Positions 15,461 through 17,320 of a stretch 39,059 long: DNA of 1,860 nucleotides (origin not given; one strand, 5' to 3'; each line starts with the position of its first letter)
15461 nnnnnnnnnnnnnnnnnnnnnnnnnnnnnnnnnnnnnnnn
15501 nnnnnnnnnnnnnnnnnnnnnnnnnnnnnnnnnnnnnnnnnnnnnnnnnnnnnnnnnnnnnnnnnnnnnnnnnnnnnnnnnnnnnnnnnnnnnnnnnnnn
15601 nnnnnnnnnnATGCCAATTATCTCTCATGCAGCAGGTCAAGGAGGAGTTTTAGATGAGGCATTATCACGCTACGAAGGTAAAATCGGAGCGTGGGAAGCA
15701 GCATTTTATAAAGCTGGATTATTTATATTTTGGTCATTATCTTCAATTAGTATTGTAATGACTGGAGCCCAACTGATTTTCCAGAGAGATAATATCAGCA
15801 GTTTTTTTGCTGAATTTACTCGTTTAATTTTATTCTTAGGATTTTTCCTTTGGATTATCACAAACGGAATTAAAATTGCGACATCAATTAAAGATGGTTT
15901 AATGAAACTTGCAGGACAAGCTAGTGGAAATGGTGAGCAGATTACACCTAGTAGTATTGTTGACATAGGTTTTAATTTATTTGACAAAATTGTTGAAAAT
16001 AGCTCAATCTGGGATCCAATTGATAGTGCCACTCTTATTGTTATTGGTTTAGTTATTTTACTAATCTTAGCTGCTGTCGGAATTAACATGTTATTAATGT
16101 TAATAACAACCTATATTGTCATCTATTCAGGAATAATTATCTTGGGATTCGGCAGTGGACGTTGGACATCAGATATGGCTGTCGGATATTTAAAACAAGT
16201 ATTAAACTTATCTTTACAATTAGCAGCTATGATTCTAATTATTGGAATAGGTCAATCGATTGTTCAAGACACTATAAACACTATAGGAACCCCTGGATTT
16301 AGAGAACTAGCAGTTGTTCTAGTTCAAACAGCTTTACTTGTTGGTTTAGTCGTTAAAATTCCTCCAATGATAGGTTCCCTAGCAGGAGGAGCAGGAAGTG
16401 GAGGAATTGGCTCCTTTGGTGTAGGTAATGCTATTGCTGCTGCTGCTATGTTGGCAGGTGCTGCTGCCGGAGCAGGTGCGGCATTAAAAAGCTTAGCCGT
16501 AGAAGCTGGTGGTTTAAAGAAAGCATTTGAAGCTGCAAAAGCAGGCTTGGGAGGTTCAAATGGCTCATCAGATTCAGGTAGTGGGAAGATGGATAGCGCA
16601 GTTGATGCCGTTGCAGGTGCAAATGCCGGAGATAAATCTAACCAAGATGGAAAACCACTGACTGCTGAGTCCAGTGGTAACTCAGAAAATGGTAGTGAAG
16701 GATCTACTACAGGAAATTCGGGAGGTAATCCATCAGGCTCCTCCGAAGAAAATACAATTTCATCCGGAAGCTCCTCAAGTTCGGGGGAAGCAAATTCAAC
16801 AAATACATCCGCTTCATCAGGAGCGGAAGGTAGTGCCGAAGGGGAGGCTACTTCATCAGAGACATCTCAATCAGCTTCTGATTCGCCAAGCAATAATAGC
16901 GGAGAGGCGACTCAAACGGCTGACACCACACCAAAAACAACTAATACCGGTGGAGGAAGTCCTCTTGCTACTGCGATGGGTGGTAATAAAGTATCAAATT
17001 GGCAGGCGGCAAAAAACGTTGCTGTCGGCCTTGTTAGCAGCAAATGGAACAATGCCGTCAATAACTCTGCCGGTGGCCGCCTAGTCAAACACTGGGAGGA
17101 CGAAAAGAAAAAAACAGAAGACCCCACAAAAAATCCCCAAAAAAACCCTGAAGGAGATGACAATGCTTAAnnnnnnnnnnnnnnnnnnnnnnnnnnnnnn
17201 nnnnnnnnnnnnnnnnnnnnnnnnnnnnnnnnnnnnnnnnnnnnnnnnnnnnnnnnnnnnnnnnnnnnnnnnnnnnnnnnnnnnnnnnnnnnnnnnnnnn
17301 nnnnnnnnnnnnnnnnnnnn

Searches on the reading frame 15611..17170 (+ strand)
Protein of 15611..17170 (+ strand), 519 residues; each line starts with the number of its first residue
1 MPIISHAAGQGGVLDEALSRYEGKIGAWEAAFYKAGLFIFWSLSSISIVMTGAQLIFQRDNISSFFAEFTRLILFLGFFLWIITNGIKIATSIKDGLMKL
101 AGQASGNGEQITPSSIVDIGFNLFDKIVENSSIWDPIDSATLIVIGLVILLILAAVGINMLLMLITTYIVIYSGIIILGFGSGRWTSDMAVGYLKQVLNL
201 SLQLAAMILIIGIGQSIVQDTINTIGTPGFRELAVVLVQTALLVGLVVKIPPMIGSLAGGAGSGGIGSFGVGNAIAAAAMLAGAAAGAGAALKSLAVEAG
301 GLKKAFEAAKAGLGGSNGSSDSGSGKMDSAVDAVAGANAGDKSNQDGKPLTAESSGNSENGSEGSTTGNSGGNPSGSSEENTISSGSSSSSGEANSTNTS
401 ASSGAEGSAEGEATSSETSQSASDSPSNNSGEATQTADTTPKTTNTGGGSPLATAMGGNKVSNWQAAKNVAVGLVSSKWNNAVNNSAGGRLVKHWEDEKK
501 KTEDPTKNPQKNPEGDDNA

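Call 55: search_protein_families(library=pfam, proteins=[window:15611-17170:+], max_evalue=0.001)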
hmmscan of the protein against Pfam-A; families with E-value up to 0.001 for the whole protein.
window:15611-17170:+ (519 aa): 1 family
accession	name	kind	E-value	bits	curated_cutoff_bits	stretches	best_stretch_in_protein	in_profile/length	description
PF04610.19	TrbL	-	2e-29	103.4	25.9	1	46-250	3-215/215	TrbL/VirB6 plasmid conjugal transfer protein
